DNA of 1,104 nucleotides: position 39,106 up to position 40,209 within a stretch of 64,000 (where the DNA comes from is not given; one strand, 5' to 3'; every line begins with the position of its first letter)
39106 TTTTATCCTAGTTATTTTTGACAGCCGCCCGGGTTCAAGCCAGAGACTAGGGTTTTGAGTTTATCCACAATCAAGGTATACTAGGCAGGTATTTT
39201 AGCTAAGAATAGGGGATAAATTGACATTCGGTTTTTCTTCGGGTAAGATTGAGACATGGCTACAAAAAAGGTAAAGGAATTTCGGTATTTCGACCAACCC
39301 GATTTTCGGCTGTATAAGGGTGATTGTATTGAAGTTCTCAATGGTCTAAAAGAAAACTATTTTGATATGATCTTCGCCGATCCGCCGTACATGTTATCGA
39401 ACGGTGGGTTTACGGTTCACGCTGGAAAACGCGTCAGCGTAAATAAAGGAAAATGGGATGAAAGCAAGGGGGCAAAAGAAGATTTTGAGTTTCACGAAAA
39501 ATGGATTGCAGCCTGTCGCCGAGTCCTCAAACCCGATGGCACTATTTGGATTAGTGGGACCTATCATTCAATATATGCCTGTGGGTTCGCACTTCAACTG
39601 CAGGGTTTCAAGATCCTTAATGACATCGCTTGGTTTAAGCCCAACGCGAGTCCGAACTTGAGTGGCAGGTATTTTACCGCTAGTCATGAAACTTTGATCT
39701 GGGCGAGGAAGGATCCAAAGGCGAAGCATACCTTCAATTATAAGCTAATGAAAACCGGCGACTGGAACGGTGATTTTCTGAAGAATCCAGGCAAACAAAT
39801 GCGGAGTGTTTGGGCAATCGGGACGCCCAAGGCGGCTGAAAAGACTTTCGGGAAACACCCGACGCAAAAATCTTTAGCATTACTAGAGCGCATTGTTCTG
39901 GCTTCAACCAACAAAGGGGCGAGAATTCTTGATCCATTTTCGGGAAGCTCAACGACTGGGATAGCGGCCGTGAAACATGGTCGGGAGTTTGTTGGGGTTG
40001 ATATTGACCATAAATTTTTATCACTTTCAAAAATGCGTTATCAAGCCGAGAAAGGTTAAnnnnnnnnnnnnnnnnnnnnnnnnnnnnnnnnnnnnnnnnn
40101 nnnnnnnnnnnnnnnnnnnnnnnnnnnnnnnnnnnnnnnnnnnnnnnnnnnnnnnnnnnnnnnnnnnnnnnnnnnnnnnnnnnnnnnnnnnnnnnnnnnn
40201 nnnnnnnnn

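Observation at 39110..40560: AT-rich island carrying a type II R-M pair (DPPY beta-class MTase plus small REase candidate)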

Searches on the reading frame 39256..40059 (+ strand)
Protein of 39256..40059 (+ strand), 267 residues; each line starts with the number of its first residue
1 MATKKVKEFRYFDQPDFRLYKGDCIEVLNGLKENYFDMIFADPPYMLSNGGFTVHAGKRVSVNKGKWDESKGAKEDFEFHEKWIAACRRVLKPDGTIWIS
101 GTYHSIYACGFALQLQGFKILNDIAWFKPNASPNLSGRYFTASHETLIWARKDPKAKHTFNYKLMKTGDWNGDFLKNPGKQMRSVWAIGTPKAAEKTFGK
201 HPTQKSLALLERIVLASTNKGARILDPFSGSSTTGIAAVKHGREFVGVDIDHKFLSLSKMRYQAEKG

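Call 4: search_protein_families(library=pfam, proteins=[window:39256-40059:+], max_evalue=0.1)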
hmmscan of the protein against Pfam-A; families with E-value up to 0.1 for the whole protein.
window:39256-40059:+ (267 aa): 9 families
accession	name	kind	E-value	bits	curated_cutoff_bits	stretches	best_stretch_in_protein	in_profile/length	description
PF01555.25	N6_N4_Mtase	-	2.8e-55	188.1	26.7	1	37-259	2-220/221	DNA methylase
PF03602.21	Cons_hypoth95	-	3.2e-06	27.4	24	1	17-48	93-126/182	Conserved hypothetical protein 95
PF08241.18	Methyltransf_11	-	0.00011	23.2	21.2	0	77-99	73-95/95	Methyltransferase domain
PF13847.12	Methyltransf_31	-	0.00019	21.6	27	0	219-263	2-49/145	Methyltransferase domain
PF10237.15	N6-adenineMlase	-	0.0073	16.5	23.2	0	9-48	63-101/166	Probable N6-adenine methyltransferase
PF13649.12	Methyltransf_25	-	0.014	16.5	27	0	224-265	1-44/97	Methyltransferase domain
PF02086.21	MethyltransfD12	-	0.015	15.4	22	0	216-259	15-59/253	D12 class N6 adenine-specific DNA methyltransferase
PF01170.24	UPF0020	-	0.019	15.1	22.3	0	215-246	23-54/197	RMKL-like, methyltransferase domain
PF01564.23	Spermine_synth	-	0.021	14.8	22.9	0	12-42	69-98/186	Spermine/spermidine synthase domain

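Call 5: search_protein_families(library=ncbifam, proteins=[window:39256-40059:+], max_evalue=0.1)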
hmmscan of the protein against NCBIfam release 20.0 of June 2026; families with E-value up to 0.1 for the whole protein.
window:39256-40059:+ (267 aa): 12 families
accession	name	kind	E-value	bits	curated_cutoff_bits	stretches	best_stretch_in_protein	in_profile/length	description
NF050803.1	DnaMtaseCcrMCaul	equivalog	4.1e-68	229.9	830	1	18-264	5-249/350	adenine-specific DNA-methyltransferase CcrM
NF008572.0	PRK11524.1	equivalog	4.4e-34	117.9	292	1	8-261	6-255/294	adenine-specific DNA-methyltransferase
NF010253.0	PRK13699.1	subfamily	2.2e-16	60.2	244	2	200-261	143-204/226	DNA methyltransferase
NF043040.1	corrin_prot_MT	hypoth_equivalog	0.0011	18.4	180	1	209-265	30-86/216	corrinoid protein-associated methyltransferase CpaM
TIGR01177.1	TIGR01177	hypoth_equivalog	0.0021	17.4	316.55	0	215-254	177-216/330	TIGR01177 family methyltransferase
NF008748.0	PRK11783.1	equivalog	0.0023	16.2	466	1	14-45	591-621/704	bifunctional 23S rRNA (guanine(2069)-N(7))-methyltransferase RlmK/23S rRNA (guanine(2445)-N(2))-methyltransferase RlmL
NF045667.1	MTase_DVU1556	equivalog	0.0027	17.2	155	0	81-103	101-123/213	DVU_1556 family methyltransferase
NF001790.0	PRK00517.3-3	equivalog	0.0028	17.1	269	1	200-258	105-161/262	50S ribosomal protein L11 methyltransferase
TIGR00095.1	TIGR00095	equivalog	0.004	16.8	117.5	0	31-48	120-137/194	16S rRNA (guanine(966)-N(2))-methyltransferase RsmD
NF011529.0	PRK14968.1-3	equivalog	0.004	16.6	162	0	201-260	18-74/198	putative methyltransferase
TIGR03534.1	RF_mod_PrmC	equivalog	0.026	14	199.1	0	17-50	140-171/253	peptide chain release factor N(5)-glutamine methyltransferase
TIGR02021.1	BchM-ChlM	equivalog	0.05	13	158.9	1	213-265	48-99/218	magnesium protoporphyrin IX methyltransferase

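Call 7: search_solved_structures(query=window:39256-40059:+, max_evalue=0.001)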
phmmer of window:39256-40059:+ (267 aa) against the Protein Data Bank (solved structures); distinct sequences matched with E-value up to 0.001: 12.
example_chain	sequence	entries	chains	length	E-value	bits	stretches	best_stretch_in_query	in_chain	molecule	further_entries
6pbd_A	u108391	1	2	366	2.5e-56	194.1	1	19-261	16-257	Modification methylase CcrMI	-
5hfj_A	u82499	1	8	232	9.7e-27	97.1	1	18-261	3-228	Adenine specific DNA methyltransferase (DpnA)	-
5hek_A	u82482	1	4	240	1e-26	97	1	18-262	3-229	Adenine specific DNA methyltransferase (DpnA)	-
9c3u_A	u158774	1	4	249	1.1e-20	77.2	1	31-262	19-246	Methyltransferase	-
8urk_A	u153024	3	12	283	1.7e-20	76.6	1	31-262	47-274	Methyltransferase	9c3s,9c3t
1g60_A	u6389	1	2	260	1.5e-18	70.3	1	61-256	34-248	Adenine-specific Methyltransferase MboIIA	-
1nw8_A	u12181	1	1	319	1.7e-13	53.7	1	66-250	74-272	MODIFICATION METHYLASE RSRI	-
1eg2_A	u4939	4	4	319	1.7e-13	53.7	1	67-250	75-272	MODIFICATION METHYLASE RSRI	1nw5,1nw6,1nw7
8s9m_A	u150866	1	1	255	1.3e-09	40.9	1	23-262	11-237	DNA cytosine-N4 methyltransferase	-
8s9n_A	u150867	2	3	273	1.4e-09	40.8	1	23-262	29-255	DNA cytosine-N4 methyltransferase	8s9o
2zie_A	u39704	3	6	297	4.8e-09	39.1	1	199-265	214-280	Putative modification methylase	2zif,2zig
1boo_A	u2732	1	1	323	5.6e-05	25.7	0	200-262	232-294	PROTEIN (N-4 CYTOSINE-SPECIFIC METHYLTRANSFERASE PVU II)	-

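Call 9: search_protein_families(library=padloc, proteins=[window:39256-40059:+], max_evalue=0.1)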
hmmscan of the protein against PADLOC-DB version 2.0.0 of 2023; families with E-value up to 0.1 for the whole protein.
window:39256-40059:+ (267 aa): 76 families (the best 25 are shown)
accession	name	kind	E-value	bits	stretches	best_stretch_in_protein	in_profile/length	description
PDLC03371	MTase_II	-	1.8e-94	314.1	1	13-265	7-255/260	Type II methyltransferase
PDLC03216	MTase_II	-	5.3e-73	244.1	1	18-264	13-257/364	Type II methyltransferase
PDLC03738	oMTase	-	5.9e-68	227.3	1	19-263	23-266/376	orphan methyltransferase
PDLC03302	MTase_II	-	1.2e-59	200.7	1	19-262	7-260/626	Type II methyltransferase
PDLC03299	MTase_II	-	8.7e-42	141.6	1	7-263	5-258/296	Type II methyltransferase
PDLC03387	MTase_II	-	4.5e-33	112.6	2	110-264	132-277/289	Type II methyltransferase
PDLC03320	MTase_II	-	1.7e-27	94.4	1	12-264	28-276/289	Type II methyltransferase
PDLC03279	MTase_II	-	4.5e-27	92.6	1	18-262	358-584/587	Type II methyltransferase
PDLC03339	MTase_II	-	1.5e-24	84.5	2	161-262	171-271/399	Type II methyltransferase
PDLC03300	MTase_II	-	3.3e-24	83.5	1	20-264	15-278/302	Type II methyltransferase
PDLC03265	MTase_II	-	5.1e-23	80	2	192-257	258-323/333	Type II methyltransferase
PDLC03379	MTase_II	-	1.1e-22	79.2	1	3-253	5-232/267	Type II methyltransferase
PDLC03252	MTase_II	-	2.8e-22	77.5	2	110-262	211-353/365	Type II methyltransferase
PDLC03353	MTase_II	-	2e-21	74.7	1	18-262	11-250/260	Type II methyltransferase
PDLC03238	MTase_II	-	2.2e-21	74.4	1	10-251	117-354/428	Type II methyltransferase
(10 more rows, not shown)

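Call 10: search_protein_families(library=phrogs, proteins=[window:39256-40059:+], max_evalue=0.01)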
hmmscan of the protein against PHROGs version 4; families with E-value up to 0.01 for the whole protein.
window:39256-40059:+ (267 aa): 15 families
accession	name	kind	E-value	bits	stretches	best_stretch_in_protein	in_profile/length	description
phrog_67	-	other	3.9e-62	212.3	1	11-264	118-345/743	DNA methyltransferase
phrog_498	-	other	2.8e-28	99.8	1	29-266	216-424/633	DNA methyltransferase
phrog_3008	-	other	1.7e-17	64.5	1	143-263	108-212/244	DNA methyltransferase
phrog_18293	-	other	8.7e-16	58.9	1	197-264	42-109/119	methyltransferase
phrog_6025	-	other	1.1e-14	55.5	1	16-135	11-117/192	DNA methyltransferase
phrog_23085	-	unknown function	3.1e-11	44.1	1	181-263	24-106/138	-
phrog_6952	-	other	6.3e-11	43.5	1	199-253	112-166/181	DNA methyltransferase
phrog_12517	-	unknown function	4.1e-10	40.3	1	220-263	105-148/316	-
phrog_23148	-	unknown function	1.6e-09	39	1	191-261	72-145/165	-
phrog_18146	-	other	5.3e-06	26.6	1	218-252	68-101/452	DNA methyltransferase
phrog_12862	-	unknown function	1.3e-05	26.2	1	16-48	2-34/149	-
phrog_8769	-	other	0.00011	23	1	222-258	13-49/71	methyltransferase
phrog_23522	-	unknown function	0.00011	22.9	1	207-262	39-93/273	-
phrog_16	-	DNA, RNA and nucleotide metabolism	0.00088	18.5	1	161-254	817-901/986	DNA helicase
phrog_10183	-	other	0.0026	17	0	217-261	112-156/889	DNA methyltransferase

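Call 19: find_homologous_proteins(query=window:39256-40059:+, max_evalue=1e-10)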
Query window:39256-40059:+ (267 aa): 8000 proteins with E <= 1e-10 among 8000 candidates; the best 120 are listed.
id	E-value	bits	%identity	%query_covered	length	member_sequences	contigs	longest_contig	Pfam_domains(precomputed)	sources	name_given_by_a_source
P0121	3.7e-183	625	100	100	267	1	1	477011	PF03602.22,PF01555.25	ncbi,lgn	-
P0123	1.4e-149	515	84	95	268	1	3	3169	PF13847.13,PF01555.25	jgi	jgi:site-specific DNA-methyltransferase (adenine-specific)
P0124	5.6e-146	503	83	95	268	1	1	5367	PF13847.13,PF08241.19,PF01555.25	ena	-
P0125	1.0e-143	496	80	96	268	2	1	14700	PF01555.25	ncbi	ncbi:MAG: site-specific DNA-methyltransferase [Patescibacteria group bacterium]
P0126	1.2e-142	492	81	97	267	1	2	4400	PF13847.13,PF01555.25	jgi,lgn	jgi:site-specific DNA-methyltransferase (adenine-specific)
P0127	2.6e-139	481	79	97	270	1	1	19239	PF01555.25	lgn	-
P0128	5.2e-139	480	75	97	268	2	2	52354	PF13847.13,PF01555.25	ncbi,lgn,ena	-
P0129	8.5e-138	476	75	100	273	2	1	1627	PF08241.19,PF01555.25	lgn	-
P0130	1.1e-136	473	75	100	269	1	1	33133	PF01555.25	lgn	-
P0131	2.4e-134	465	75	95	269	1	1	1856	PF13847.13,PF01555.25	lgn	-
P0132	5.0e-133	461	75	96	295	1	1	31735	PF01555.25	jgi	jgi:site-specific DNA-methyltransferase (adenine-specific)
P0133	6.3e-133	460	76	93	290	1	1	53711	PF02086.22,PF01555.25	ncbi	-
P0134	6.4e-133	460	76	93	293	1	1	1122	PF01555.25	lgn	-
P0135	1.5e-132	459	83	88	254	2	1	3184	PF03602.22,PF01555.25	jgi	jgi:site-specific DNA-methyltransferase (adenine-specific)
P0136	1.6e-132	459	74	97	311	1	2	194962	PF01555.25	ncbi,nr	ncbi:MAG: site-specific DNA-methyltransferase [Candidatus Doudnabacteria bacterium]|nr:site-specific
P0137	3.5e-132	458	74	96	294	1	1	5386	PF13847.13,PF01555.25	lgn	-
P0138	1.1e-131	456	76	94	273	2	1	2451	PF13847.13,PF01555.25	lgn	-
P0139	3.4e-131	455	76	95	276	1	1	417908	PF01555.25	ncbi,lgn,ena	-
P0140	3.7e-130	451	73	99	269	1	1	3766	PF13847.13,PF01555.25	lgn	-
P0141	4.8e-130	451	73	94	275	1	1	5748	PF03602.22,PF01555.25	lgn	-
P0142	8.4e-130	450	72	100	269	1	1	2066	PF13847.13,PF01555.25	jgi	-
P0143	1.4e-129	449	74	95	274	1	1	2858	PF01555.25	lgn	-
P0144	1.5e-129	449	74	98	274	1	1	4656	PF13847.13,PF01555.25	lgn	-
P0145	1.5e-129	449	74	97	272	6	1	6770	PF01555.25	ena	-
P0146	1.9e-129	449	74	97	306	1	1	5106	PF01555.25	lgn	-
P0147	2.2e-129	449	74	98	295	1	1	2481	PF01555.25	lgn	-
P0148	4.8e-129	447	75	95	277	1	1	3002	PF01555.25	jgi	jgi:site-specific DNA-methyltransferase (adenine-specific)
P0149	6.3e-129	447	74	95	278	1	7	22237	PF01555.25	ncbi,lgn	-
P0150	8.7e-129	447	72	96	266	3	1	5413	PF13847.13,PF01555.25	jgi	-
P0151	8.9e-129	447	75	95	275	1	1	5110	PF01555.25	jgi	-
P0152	1.2e-128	446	73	97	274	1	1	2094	PF01555.25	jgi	-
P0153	1.2e-128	446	72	98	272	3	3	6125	PF13847.13,PF01555.25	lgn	-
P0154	1.3e-128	446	75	95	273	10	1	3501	PF01555.25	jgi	-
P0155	1.4e-128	446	73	97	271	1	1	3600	PF01555.25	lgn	-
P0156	1.6e-128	446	75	95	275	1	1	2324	PF01555.25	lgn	-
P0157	2.1e-128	445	74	97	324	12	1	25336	PF01555.25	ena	-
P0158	2.5e-128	445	71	99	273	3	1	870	PF13847.13,PF01555.25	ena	-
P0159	3.1e-128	445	75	95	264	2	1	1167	PF01555.25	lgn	-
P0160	3.1e-128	445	73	95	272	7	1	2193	PF13847.13,PF01555.25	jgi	-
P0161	3.3e-128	445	75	94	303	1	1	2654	PF01555.25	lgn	-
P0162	3.4e-128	445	72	97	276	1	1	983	PF01555.25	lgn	-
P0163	3.6e-128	445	74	95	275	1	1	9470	PF01555.25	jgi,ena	-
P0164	4.5e-128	444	74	97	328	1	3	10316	PF13847.13,PF03602.22,PF01555.25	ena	-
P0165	5.4e-128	444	72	96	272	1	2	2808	PF01555.25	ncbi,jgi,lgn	jgi:site-specific DNA-methyltransferase (adenine-specific)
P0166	5.7e-128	444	72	97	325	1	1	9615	PF01555.25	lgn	-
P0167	6.3e-128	444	74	97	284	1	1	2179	PF13847.13,PF03602.22,PF01555.25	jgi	jgi:site-specific DNA-methyltransferase (adenine-specific)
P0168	6.4e-128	444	74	95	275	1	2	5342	PF01555.25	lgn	-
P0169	8.6e-128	443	74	96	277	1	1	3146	PF01555.25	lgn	-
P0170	8.9e-128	443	73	97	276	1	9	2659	PF01555.25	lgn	-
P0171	9.4e-128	443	73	94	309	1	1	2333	PF01555.25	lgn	-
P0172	1.0e-127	443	73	93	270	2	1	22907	PF01555.25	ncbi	-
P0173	1.3e-127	443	74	93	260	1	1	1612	PF01555.25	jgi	jgi:site-specific DNA-methyltransferase (adenine-specific)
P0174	1.6e-127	443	75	95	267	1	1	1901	PF01555.25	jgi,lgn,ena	-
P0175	1.6e-127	442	74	95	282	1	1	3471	PF01555.25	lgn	-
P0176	2.7e-127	442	73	96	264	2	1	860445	PF13847.13,PF08241.19,PF01555.25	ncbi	ncbi:MAG: DNA-methyltransferase [Candidatus Komeilibacteria bacterium]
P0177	2.7e-127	442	72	97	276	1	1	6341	PF01555.25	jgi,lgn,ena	-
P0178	2.9e-127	442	74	95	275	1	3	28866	PF01555.25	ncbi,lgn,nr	ncbi:MAG TPA: site-specific DNA-methyltransferase [Candidatus Omnitrophica bacterium]|nr:site-specif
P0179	2.9e-127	442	71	98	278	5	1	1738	PF13847.13,PF01555.25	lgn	-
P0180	3.0e-127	442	73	96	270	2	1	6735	PF01555.25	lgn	-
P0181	3.7e-127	441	72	96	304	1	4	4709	PF13847.13,PF01555.25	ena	-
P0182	3.9e-127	441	73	96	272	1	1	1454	PF01555.25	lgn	-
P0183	4.2e-127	441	74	96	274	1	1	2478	PF03602.22,PF01555.25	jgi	jgi:site-specific DNA-methyltransferase (adenine-specific)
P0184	4.5e-127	441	73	96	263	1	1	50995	PF01555.25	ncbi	ncbi:MAG: site-specific DNA-methyltransferase [Patescibacteria group bacterium]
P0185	4.6e-127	441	74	95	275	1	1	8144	PF01555.25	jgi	-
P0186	4.9e-127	441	76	94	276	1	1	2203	PF01555.25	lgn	-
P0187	5.0e-127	441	73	97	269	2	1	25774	PF01555.25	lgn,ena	-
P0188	5.5e-127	441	76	95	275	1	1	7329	PF13847.13,PF01555.25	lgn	-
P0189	6.4e-127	441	70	97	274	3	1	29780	PF13847.13,PF01555.25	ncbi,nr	ncbi:MAG TPA: site-specific DNA-methyltransferase [Candidatus Saccharimonadales bacterium]|nr:site-s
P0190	6.9e-127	440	74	94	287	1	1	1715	PF13847.13,PF01555.25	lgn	-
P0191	7.4e-127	440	73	98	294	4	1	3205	PF01555.25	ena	-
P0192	7.6e-127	440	71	99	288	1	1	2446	PF01555.25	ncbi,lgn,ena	-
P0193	8.3e-127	440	74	94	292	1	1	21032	PF01555.25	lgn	-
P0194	8.5e-127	440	73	96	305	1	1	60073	PF01555.25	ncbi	-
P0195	1.0e-126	440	73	95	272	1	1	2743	PF13847.13,PF01555.25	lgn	-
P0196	1.1e-126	440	74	97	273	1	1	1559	PF01555.25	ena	-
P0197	1.1e-126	440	74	95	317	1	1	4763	PF01555.25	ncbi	-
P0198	1.2e-126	440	72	95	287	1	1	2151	PF01555.25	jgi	jgi:site-specific DNA-methyltransferase (adenine-specific)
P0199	1.2e-126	440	73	96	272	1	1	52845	PF13847.13,PF01555.25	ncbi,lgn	-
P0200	1.4e-126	439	72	96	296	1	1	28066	PF01555.25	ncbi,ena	-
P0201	1.4e-126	439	71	96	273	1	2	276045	PF13847.13,PF01555.25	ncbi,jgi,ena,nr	ncbi:site-specific DNA-methyltransferase [Candidatus Saccharibacteria bacterium]|nr:site-specific DN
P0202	1.5e-126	439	72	97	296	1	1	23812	PF01555.25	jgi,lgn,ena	-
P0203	1.5e-126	439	73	98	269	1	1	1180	PF03602.22,PF01555.25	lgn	-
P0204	1.7e-126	439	72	96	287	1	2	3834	PF01555.25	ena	-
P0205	1.7e-126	439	72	97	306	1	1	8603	PF01555.25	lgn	-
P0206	1.8e-126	439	72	95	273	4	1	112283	PF01555.25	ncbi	-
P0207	2.1e-126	439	71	97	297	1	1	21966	PF01555.25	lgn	-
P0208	2.2e-126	439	73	95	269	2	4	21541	PF01555.25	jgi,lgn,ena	jgi:site-specific DNA-methyltransferase (adenine-specific)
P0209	2.6e-126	439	72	97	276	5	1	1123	PF01555.25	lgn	-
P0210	2.6e-126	438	72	98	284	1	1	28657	PF08241.19,PF01555.25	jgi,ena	-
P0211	2.9e-126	438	73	96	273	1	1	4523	PF01555.25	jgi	-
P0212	3.3e-126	438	73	95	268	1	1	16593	PF01555.25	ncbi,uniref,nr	ncbi:DNA methylase N-4 [Candidatus Berkelbacteria bacterium RBG_13_40_8]|uniref:Methyltransferase n=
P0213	3.7e-126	438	72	98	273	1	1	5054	PF13847.13,PF01555.25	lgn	-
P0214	4.3e-126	438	74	95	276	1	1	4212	PF03602.22,PF01555.25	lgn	-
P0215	4.7e-126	438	70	97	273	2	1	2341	PF13847.13,PF01555.25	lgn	-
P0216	4.9e-126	438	71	97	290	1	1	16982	PF01555.25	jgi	jgi:site-specific DNA-methyltransferase (adenine-specific)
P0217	5.1e-126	438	72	96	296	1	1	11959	PF01555.25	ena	-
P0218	5.1e-126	438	73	97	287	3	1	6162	PF01555.25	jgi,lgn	jgi:site-specific DNA-methyltransferase (adenine-specific)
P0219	5.4e-126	437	74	94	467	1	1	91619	PF00717.29,PF01726.23,PF01555.25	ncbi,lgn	-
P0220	5.5e-126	437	72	94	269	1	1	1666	PF13847.13,PF03602.22,PF01555.25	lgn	-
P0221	5.9e-126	437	73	97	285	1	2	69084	PF01555.25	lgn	-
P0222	6.4e-126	437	73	96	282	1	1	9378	PF01555.25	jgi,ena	-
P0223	6.6e-126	437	74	94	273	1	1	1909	PF01555.25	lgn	-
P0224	6.6e-126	437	74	95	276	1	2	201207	PF01555.25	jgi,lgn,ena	-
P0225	6.7e-126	437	73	95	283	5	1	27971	PF01555.25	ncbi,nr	ncbi:MAG TPA: DNA methyltransferase [Candidatus Saccharimonadales bacterium]|nr:DNA methyltransferas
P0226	6.8e-126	437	73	94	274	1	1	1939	PF13847.13,PF03602.22,PF01555.25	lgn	-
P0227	7.0e-126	437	73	96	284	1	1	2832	PF13847.13,PF01555.25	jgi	jgi:site-specific DNA-methyltransferase (adenine-specific)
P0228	7.3e-126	437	71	96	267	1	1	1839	PF01555.25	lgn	-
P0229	7.5e-126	437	73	95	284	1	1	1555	PF01555.25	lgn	-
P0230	7.8e-126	437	73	96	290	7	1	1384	PF01555.25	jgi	-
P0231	7.9e-126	437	74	95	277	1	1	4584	PF01555.25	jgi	-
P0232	8.0e-126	437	73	96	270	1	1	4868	PF01555.25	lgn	-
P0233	8.1e-126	437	71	97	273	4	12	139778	PF01555.25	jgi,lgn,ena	-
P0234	8.3e-126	437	72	95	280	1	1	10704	PF01555.25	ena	-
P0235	8.8e-126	437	73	97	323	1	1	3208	PF01555.25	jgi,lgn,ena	-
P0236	9.1e-126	437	73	97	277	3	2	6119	PF01555.25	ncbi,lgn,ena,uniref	ncbi:Modification methylase DpnIIB [groundwater metagenome]|uniref:Modification methylase DpnIIB n=1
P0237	1.1e-125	436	73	95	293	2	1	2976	PF13847.13,PF01555.25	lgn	-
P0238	1.3e-125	436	71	96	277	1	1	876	PF01555.25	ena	-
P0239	1.4e-125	436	74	96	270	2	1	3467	PF01555.25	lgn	-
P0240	1.4e-125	436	72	96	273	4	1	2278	PF13847.13,PF01555.25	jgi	jgi:site-specific DNA-methyltransferase (adenine-specific)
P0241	1.6e-125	436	72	97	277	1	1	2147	PF01555.25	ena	-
